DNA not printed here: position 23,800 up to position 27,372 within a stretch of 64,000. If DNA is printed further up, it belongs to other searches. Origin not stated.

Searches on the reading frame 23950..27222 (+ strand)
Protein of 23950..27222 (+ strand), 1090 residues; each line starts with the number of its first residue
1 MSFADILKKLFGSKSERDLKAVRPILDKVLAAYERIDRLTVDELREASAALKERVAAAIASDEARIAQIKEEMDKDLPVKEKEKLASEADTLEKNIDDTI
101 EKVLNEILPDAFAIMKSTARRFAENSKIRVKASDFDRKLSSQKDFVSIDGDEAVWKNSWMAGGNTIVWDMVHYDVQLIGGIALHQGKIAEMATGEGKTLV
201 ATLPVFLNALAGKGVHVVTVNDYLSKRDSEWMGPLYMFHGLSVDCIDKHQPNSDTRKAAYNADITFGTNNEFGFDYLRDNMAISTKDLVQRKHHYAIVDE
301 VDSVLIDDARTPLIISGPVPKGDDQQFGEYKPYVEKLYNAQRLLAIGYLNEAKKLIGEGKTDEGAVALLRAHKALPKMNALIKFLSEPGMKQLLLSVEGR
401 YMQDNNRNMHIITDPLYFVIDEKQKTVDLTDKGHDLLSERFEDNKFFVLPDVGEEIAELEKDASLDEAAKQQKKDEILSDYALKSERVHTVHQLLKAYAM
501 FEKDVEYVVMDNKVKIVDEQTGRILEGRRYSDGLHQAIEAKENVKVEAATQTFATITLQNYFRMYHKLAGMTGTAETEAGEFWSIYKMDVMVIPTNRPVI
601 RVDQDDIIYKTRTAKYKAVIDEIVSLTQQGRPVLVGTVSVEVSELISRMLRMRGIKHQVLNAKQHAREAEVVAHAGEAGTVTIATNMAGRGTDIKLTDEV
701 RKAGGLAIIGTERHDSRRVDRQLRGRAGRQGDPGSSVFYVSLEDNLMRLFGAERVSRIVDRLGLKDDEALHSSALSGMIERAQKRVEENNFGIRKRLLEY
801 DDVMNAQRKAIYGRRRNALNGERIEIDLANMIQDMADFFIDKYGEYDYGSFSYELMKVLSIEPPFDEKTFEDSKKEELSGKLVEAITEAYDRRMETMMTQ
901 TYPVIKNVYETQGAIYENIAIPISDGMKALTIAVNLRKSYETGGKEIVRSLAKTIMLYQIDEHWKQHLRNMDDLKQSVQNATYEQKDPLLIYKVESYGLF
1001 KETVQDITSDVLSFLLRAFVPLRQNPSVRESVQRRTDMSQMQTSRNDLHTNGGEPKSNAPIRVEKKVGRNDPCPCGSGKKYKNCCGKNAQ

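Call 13: find_encoding_contigs(protein=window:23950-27222:+, flank=10000, max_places=10)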
Protein window:23950-27222:+ (1090 aa): 4 contigs read that carry it; 1 place shown.
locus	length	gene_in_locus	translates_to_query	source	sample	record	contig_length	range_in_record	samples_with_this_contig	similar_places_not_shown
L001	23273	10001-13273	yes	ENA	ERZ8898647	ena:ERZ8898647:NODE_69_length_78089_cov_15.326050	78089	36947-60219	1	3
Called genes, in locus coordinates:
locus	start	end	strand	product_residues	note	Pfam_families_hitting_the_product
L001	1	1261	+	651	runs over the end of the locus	PF13149:Mfa_like_1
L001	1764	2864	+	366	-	PF14900:DUF4493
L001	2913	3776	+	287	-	-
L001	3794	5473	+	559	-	PF13201:PCMD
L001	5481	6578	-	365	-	PF11449:ArsP_2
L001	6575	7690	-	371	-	PF03308:MeaB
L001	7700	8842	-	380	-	PF07610:DUF1573, PF22544:HYDIN_VesB_CFA65-like_Ig (weak)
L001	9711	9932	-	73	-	-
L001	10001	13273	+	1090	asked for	PF07517:SecA_DEAD, PF01043:SecA_PP_bind, PF21090:P-loop_SecA, PF07516:SecA_SW, PF02810:SEC-C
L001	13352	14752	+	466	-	PF00890:FAD_binding_2 (weak), PF01134:GIDA (faint), PF01266:DAO (faint), PF07992:Pyr_redox_2, PF12831:FAD_oxidored (weak), PF13738:Pyr_redox_3, PF00070:Pyr_redox, PF02852:Pyr_redox_dim, +4 more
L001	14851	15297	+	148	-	PF04519:Bactofilin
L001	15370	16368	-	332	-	PF00535:Glycos_transf_2, PF10111:Glyco_tranf_2_2 (weak), PF13641:Glyco_tranf_2_3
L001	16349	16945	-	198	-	PF13858:DUF4199 (weak)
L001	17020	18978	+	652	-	PF02824:TGS (weak), PF07973:tRNA_SAD, PF00587:tRNA-synt_2b, PF03129:HGTP_anticodon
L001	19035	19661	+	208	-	PF05198:IF3_N, PF00707:IF3_C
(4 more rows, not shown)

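Call 48: find_homologous_proteins(query=window:23950-27219:+, max_evalue=1e-100)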
Query window:23950-27219:+ (1090 aa): 8000 proteins with E <= 1e-100 among 8000 candidates; the best 120 are listed.
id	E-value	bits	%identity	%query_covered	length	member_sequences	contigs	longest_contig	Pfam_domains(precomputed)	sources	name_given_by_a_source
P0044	0.0e+0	2424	100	100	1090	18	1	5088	PF07517.21,PF07516.19,PF21090.4,PF02810.22,PF01043.27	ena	-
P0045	0.0e+0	2422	100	100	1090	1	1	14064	PF07517.21,PF07516.19,PF21090.4,PF02810.22,PF01043.27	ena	-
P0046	0.0e+0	2176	88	100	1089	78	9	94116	PF07517.21,PF07516.19,PF21090.4,PF02810.22,PF01043.27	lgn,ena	-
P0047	0.0e+0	2116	86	99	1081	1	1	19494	PF07517.21,PF07516.19,PF21090.4,PF02810.22,PF01043.27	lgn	-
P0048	0.0e+0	2082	84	100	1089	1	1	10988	PF07517.21,PF07516.19,PF21090.4,PF02810.22,PF01043.27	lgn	-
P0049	0.0e+0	2001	80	100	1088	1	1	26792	PF07517.21,PF07516.19,PF21090.4,PF02810.22,PF01043.27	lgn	-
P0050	0.0e+0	1955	80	100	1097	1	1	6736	PF07517.21,PF07516.19,PF21090.4,PF02810.22,PF00271.38,PF01043.27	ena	-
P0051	0.0e+0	1886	77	100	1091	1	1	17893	PF07517.21,PF07516.19,PF21090.4,PF02810.22,PF01043.27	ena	-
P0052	0.0e+0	1828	74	100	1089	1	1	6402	PF07517.21,PF07516.19,PF21090.4,PF02810.22,PF01043.27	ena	-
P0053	0.0e+0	1828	74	100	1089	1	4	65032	PF07517.21,PF07516.19,PF21090.4,PF02810.22,PF01043.27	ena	-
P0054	0.0e+0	1828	74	100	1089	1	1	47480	PF07517.21,PF07516.19,PF21090.4,PF02810.22,PF01043.27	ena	-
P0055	0.0e+0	1826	74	100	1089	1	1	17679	PF07517.21,PF07516.19,PF21090.4,PF02810.22,PF01043.27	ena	-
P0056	0.0e+0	1826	74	100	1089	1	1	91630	PF07517.21,PF07516.19,PF21090.4,PF02810.22,PF01043.27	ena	-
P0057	0.0e+0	1826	74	100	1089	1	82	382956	PF07517.21,PF07516.19,PF21090.4,PF02810.22,PF01043.27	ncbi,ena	-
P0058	0.0e+0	1826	74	100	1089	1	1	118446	PF07517.21,PF07516.19,PF21090.4,PF02810.22,PF01043.27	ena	-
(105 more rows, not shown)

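Call 49: find_encoding_contigs(protein=P0046, flank=10000, max_places=3)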
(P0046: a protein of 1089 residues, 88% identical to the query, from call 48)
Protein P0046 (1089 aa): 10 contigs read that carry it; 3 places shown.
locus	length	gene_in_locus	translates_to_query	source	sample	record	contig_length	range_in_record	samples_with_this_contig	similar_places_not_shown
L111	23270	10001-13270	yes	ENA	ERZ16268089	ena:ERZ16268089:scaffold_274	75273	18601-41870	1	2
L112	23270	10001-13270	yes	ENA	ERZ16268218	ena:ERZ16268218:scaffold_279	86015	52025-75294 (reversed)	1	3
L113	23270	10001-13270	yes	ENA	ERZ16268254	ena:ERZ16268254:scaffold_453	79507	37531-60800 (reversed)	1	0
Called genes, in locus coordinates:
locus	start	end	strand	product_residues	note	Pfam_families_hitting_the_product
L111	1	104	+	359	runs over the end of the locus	PF04230:PS_pyruv_trans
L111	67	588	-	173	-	PF01553:Acyltransferase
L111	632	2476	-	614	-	PF02518:HATPase_c (weak), PF00204:DNA_gyraseB, PF01751:Toprim, PF00986:DNA_gyraseB_C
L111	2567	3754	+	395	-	PF14900:DUF4493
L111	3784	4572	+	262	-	-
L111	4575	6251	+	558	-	PF13201:PCMD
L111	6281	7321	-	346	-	PF11449:ArsP_2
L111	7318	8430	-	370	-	PF03308:MeaB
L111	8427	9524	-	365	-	PF07610:DUF1573, PF15780:ASH (faint), PF22544:HYDIN_VesB_CFA65-like_Ig (weak)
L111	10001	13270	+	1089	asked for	PF07517:SecA_DEAD, PF01043:SecA_PP_bind, PF21090:P-loop_SecA, PF07516:SecA_SW, PF02810:SEC-C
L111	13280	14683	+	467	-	PF00890:FAD_binding_2, PF01134:GIDA (weak), PF01266:DAO (faint), PF07992:Pyr_redox_2, PF12831:FAD_oxidored (weak), PF13738:Pyr_redox_3, PF00070:Pyr_redox, PF02852:Pyr_redox_dim, +4 more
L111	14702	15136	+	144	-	PF04519:Bactofilin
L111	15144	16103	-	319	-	PF00535:Glycos_transf_2, PF10111:Glyco_tranf_2_2 (weak), PF13641:Glyco_tranf_2_3 (weak)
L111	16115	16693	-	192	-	-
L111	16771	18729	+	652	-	PF02824:TGS, PF07973:tRNA_SAD, PF00587:tRNA-synt_2b, PF03129:HGTP_anticodon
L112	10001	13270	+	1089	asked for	PF07517:SecA_DEAD, PF01043:SecA_PP_bind, PF21090:P-loop_SecA, PF07516:SecA_SW, PF02810:SEC-C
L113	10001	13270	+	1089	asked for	PF07517:SecA_DEAD, PF01043:SecA_PP_bind, PF21090:P-loop_SecA, PF07516:SecA_SW, PF02810:SEC-C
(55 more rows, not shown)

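Call 50: find_encoding_contigs(protein=P0047, flank=10000, max_places=1)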
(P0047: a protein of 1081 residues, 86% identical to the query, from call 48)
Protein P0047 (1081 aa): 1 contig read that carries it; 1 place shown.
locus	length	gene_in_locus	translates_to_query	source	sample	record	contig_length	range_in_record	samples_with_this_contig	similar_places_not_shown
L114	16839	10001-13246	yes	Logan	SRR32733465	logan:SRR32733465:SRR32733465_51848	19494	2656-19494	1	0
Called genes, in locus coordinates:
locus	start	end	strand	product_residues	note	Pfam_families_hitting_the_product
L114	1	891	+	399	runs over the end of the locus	PF14900:DUF4493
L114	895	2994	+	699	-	PF14900:DUF4493, PF25059:FN3_DSCAM-DSCAML_C (weak), PF13201:PCMD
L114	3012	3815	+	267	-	-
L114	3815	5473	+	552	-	PF13201:PCMD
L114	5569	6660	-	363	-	PF11449:ArsP_2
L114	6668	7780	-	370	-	PF03308:MeaB, PF03029:ATP_bind_1 (faint)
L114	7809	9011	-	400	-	PF07610:DUF1573, PF22544:HYDIN_VesB_CFA65-like_Ig, PF07610:DUF1573 (weak)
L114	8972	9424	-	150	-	-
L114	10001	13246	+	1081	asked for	PF07517:SecA_DEAD, PF01043:SecA_PP_bind, PF21090:P-loop_SecA, PF07516:SecA_SW, PF02810:SEC-C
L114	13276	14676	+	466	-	PF00890:FAD_binding_2 (weak), PF01134:GIDA (weak), PF01266:DAO (faint), PF01494:FAD_binding_3 (faint), PF07992:Pyr_redox_2, PF13450:NAD_binding_8 (faint), PF00070:Pyr_redox, PF02852:Pyr_redox_dim, +1 more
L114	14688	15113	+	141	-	PF04519:Bactofilin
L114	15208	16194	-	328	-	PF00535:Glycos_transf_2, PF10111:Glyco_tranf_2_2 (weak), PF13641:Glyco_tranf_2_3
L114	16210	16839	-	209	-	?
